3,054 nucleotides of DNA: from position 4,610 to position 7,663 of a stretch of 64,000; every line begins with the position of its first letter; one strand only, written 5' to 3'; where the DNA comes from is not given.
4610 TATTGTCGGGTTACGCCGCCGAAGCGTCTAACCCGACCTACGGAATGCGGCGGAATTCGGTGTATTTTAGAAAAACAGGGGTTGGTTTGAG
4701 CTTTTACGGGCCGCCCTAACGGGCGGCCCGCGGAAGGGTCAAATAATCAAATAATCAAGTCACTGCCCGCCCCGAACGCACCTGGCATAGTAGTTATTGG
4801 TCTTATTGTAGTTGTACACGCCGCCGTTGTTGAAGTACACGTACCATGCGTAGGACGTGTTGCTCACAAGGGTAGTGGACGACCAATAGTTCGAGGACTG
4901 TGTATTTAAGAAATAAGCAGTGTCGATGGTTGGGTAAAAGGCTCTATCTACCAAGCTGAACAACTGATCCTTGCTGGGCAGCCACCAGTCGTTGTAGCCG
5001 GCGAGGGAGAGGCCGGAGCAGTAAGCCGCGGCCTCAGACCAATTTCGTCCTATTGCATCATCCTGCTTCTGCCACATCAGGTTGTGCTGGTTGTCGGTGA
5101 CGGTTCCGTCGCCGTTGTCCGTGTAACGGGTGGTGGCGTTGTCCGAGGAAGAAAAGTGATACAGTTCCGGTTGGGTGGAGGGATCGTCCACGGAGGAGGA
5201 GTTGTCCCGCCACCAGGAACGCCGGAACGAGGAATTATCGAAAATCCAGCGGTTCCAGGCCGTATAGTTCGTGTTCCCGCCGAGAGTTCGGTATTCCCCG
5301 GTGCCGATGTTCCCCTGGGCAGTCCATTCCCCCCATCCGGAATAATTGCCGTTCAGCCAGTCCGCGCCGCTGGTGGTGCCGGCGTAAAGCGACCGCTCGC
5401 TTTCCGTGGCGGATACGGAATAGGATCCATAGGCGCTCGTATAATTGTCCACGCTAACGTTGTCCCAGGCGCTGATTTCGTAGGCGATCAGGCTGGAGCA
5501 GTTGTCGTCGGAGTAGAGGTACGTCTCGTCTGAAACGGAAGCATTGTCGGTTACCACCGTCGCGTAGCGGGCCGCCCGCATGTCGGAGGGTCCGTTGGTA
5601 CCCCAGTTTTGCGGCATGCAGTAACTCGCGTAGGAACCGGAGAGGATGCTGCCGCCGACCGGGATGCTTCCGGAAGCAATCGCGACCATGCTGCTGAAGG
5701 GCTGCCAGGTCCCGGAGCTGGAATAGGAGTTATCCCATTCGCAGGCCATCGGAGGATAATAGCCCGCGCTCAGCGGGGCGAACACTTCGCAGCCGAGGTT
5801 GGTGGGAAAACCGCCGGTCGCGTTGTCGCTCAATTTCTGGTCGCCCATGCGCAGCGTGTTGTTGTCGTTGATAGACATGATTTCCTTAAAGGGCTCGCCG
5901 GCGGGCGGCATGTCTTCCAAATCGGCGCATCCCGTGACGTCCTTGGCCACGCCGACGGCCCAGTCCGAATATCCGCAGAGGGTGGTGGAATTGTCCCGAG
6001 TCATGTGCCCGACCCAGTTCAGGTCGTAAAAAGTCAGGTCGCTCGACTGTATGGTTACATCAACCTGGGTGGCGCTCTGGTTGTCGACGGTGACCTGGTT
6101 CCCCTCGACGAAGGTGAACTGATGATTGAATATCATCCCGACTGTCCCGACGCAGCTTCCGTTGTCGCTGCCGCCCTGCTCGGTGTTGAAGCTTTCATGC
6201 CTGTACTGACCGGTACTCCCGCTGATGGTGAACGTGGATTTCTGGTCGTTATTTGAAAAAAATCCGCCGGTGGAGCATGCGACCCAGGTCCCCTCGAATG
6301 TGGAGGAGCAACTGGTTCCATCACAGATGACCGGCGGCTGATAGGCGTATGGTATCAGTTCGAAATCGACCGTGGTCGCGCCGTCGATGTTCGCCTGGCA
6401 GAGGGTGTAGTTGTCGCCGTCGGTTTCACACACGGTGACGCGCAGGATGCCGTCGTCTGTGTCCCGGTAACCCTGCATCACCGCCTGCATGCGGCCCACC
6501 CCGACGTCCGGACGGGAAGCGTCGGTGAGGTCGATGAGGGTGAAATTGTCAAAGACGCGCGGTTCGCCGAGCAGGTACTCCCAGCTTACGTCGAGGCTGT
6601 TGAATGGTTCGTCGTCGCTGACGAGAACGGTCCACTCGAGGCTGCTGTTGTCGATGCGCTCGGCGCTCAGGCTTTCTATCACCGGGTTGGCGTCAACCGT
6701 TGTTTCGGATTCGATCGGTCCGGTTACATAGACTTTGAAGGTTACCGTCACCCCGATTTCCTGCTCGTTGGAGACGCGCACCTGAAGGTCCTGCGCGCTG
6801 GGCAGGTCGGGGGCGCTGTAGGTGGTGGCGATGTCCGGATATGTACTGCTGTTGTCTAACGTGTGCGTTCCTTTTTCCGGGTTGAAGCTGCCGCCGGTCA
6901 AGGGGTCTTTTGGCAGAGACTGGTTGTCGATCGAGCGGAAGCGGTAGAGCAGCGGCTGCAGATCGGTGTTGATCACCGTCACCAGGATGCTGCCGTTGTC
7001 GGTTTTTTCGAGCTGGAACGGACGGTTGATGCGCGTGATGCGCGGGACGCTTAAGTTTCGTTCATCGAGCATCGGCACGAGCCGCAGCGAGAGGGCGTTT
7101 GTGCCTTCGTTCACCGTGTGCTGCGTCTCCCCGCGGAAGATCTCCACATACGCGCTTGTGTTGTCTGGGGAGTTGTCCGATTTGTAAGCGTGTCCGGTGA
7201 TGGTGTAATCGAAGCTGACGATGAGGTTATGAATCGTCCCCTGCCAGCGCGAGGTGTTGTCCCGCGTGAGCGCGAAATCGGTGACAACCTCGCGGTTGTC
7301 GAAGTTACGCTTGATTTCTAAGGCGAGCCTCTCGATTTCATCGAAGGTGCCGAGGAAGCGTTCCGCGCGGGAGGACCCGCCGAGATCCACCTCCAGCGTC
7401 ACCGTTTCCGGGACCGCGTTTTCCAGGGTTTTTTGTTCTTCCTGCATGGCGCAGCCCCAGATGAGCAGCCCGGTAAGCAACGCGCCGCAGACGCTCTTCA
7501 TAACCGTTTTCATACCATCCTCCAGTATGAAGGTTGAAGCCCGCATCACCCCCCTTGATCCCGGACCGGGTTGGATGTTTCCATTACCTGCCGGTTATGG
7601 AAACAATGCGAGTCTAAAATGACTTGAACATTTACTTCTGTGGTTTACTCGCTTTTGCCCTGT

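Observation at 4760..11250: Operon of FecR-domain protein and two giant lipoproteins (one DUF1566) behind an AT-rich island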

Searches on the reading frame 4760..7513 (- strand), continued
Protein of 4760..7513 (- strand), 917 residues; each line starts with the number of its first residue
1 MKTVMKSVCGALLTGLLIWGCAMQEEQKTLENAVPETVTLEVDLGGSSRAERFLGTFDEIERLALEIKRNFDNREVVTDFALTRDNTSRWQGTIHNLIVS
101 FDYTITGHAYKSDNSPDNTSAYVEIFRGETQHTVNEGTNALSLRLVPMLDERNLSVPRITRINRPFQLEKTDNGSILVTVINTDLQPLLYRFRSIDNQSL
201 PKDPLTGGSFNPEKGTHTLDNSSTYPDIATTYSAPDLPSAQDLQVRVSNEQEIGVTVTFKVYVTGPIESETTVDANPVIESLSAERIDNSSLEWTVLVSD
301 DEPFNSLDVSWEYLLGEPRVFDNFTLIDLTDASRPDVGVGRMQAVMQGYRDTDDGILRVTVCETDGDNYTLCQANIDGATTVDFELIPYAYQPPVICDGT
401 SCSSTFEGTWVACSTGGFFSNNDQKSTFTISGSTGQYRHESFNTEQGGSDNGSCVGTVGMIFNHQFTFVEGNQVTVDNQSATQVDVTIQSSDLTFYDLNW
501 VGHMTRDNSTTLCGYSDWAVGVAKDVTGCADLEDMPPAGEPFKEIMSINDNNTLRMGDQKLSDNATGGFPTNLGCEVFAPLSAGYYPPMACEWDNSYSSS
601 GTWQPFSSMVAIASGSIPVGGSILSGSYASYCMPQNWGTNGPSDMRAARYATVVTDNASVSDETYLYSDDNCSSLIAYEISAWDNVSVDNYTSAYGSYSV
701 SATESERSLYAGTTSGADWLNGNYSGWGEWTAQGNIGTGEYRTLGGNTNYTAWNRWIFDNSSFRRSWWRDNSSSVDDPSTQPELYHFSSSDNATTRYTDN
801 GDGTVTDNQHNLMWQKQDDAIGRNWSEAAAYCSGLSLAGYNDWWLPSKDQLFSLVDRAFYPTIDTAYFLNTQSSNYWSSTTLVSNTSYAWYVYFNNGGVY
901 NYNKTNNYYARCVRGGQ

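Call 76: find_encoding_contigs(protein=P0123, flank=6000, max_places=2)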
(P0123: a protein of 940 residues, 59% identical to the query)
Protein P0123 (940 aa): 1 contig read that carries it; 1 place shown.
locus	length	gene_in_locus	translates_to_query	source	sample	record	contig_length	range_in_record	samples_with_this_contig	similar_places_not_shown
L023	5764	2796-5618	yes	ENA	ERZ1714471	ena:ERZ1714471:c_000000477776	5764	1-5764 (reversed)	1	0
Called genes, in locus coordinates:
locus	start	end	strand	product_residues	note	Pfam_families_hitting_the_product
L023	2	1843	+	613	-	?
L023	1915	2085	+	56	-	-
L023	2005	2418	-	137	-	PF13470:PIN_3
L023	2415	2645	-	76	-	-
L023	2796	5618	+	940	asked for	PF07603:Lcl_C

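Call 80: search_protein_families(library=pfam, proteins=[L021:3-2489:+, L021:6349-7008:+, L023:2-1843:+], max_evalue=0.01)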
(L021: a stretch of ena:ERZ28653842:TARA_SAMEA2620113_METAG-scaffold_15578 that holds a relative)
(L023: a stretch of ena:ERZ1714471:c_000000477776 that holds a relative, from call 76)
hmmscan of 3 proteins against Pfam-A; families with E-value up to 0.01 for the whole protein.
L021:3-2489:+ (828 aa): 0 families

L021:6349-7008:+ (220 aa): 0 families

L023:2-1843:+ (613 aa): 0 families

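Call 89: fold_search(model_id=the predicted structure, library=viral)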
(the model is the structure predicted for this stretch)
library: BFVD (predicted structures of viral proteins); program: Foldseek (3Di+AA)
matches with E <= 10: 388; with E <= 0.001: 66
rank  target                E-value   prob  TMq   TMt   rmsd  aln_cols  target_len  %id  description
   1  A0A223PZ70            6.6e-07  1.00  0.09  0.09  21.3       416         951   11  Envelope glycoprotein C [Mule deer alphaherpesvirus]
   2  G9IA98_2              6.9e-07  0.99  0.10  0.09  27.3       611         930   10  (no name in the UniProt tables at hand)
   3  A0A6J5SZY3            8.8e-07  0.84  0.08  0.07  63.6      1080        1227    9  Ig [uncultured Caudovirales phage]
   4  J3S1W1                1.7e-06  1.00  0.10  0.17  19.6       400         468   10  Glycoprotein C [Equid alphaherpesvirus 1]
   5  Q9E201                3.6e-06  1.00  0.09  0.14  19.6       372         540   13  Glycoprotein C [Cercopithecine herpesvirus 9 (strain DHV)]
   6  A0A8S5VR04            4.6e-06  0.98  0.10  0.10  22.9       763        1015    8  (no name in the UniProt tables at hand)
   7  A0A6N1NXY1            5.6e-06  1.00  0.12  0.11  24.5       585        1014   11  DUF11 domain-containing protein [Tupanvirus soda lake]
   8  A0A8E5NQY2            5.6e-06  0.93  0.10  0.08  50.8       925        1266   10  (no name in the UniProt tables at hand)
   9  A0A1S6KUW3            7.5e-06  0.54  0.07  0.07  59.7      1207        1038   10  Tail protein [Providencia phage vB_PreS_PR1]
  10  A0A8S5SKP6            9.1e-06  0.99  0.10  0.18  34.9       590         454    8  Uncharacterized protein [Siphoviridae sp. ctrCN24]
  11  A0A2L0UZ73            1.2e-05  0.84  0.10  0.10  36.4       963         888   11  Uncharacterized protein [Agrobacterium phage Atu_ph07]
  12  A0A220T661            1.3e-05  1.00  0.09  0.21  20.2       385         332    8  IL-1 receptor-like protein [Eptesipox virus]
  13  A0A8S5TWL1            1.4e-05  1.00  0.10  0.11  29.8       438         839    9  Tail protein [Siphoviridae sp. ctcx61]
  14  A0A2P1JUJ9            1.5e-05  0.96  0.10  0.11  24.1       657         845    7  Fibronectin type-III domain-containing protein [Bacillus phage Anath]
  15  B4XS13                1.7e-05  0.99  0.11  0.19  26.5       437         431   10  GC [anatid alphaherpesvirus 1]
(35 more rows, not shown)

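Call 98: search_protein_families(library=pfam, proteins=[P0133, P0138, P0149, P0165, P0127, P0186, P0139, P0125], max_evalue=0.0001)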
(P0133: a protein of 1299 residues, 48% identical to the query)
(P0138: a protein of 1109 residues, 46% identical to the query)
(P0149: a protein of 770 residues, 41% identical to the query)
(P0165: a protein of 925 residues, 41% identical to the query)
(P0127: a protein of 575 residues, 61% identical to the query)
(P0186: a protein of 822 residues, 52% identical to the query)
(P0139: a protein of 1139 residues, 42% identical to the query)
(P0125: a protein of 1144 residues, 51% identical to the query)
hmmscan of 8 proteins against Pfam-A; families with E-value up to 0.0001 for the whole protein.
P0133 (1299 aa): 2 families
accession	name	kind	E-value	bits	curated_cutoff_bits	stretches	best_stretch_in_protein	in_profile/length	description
PF13385.13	Laminin_G_3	-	6.5e-19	69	27.6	1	603-788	1-151/151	Concanavalin A-like lectin/glucanases superfamily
PF02210.31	Laminin_G_2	-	7.2e-09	36.6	22.9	1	687-778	35-124/126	Laminin G domain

P0138 (1109 aa): 4 families
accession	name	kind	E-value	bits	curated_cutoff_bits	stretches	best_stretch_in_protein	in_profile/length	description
PF03382.20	DUF285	-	9.6e-57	190.4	25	2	977-1077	12-112/120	Mycoplasma protein of unknown function, DUF285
PF01436.27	NHL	-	1.5e-13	50.5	20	0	343-368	1-27/28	NHL repeat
PF25021.1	TEN_NHL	-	1.3e-07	31.4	27.1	0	163-233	95-177/357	Teneurin NHL domain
PF21959.2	DUF6923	-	6e-05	23.4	27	0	144-280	48-176/234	Repeat of unknown function (DUF6923)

P0149 (770 aa): 1 family
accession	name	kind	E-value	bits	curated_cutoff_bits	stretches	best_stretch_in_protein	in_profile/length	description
PF13205.12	Big_5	-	6.6e-08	33.7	23.6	1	654-751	4-92/105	Bacterial Ig-like domain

P0165 (925 aa): 1 family
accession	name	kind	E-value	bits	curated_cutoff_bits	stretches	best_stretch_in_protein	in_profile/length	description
PF15902.12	Sortilin-Vps10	-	8.5e-07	28.5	33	0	771-827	2-61/446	Sortilin, neurotensin receptor 3,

P0127 (575 aa): 1 family
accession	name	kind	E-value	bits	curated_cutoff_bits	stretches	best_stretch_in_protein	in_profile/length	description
PF00497.25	SBP_bac_3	-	1.4e-11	44.7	26.4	1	430-557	1-112/132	Bacterial extracellular solute-binding proteins, family 3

P0186 (822 aa): 3 families
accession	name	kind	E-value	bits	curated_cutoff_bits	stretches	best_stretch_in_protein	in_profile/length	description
PF13458.12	Peripla_BP_6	-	1.9e-25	90.7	31.7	1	439-743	1-304/343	Periplasmic binding protein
PF01094.35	ANF_receptor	-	6.3e-23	81.8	25.4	1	460-744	3-298/353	Receptor family ligand binding region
PF07603.17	Lcl_C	-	1.1e-22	80.9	34.9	1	32-134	7-117/117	Lcl C-terminal domain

P0139 (1139 aa): 2 families
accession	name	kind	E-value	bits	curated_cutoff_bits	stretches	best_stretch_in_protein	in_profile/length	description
PF19755.4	DUF6242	-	1.7e-08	35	29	0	311-376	149-217/217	Domain of unknown function (DUF6242)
PF23366.1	Beta-prop_HVO_0234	-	5e-07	30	27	0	121-183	203-265/274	HVO_0234-like, beta propeller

P0125 (1144 aa): 2 families
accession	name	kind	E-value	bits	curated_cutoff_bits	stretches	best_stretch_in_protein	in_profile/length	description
PF07603.17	Lcl_C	-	6.8e-22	78.4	34.9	1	603-711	2-116/117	Lcl C-terminal domain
PF24893.1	DUF7743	-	6.6e-07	29.5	27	0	719-844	2-110/120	Domain of unknown function (DUF7743)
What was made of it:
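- Some heads in the family are solute-binding domains, which fits nutrient capture better than adhesion (call 98). Family heads include SBP_bac_3 and Peripla_BP_6/ANF_receptor solute-binding domains as well as lectin-type domains (call 98).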

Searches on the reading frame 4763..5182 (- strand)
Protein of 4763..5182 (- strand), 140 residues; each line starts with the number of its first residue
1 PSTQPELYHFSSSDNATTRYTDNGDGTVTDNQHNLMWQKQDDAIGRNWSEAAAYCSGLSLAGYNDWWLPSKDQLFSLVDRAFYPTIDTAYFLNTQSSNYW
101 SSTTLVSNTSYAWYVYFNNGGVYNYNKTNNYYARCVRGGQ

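Call 84: search_solved_structures(query=window:4763-5182:-, max_evalue=1, show_alignments=1)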
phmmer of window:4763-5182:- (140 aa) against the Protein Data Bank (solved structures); distinct sequences matched with E-value up to 1: 2.
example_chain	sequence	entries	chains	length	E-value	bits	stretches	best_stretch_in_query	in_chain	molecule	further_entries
6l7z_A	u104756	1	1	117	0.41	13.8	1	35-106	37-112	Butyrophilin-like protein 2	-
3w08_A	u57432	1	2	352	0.59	13.3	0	46-74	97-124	Aldoxime dehydratase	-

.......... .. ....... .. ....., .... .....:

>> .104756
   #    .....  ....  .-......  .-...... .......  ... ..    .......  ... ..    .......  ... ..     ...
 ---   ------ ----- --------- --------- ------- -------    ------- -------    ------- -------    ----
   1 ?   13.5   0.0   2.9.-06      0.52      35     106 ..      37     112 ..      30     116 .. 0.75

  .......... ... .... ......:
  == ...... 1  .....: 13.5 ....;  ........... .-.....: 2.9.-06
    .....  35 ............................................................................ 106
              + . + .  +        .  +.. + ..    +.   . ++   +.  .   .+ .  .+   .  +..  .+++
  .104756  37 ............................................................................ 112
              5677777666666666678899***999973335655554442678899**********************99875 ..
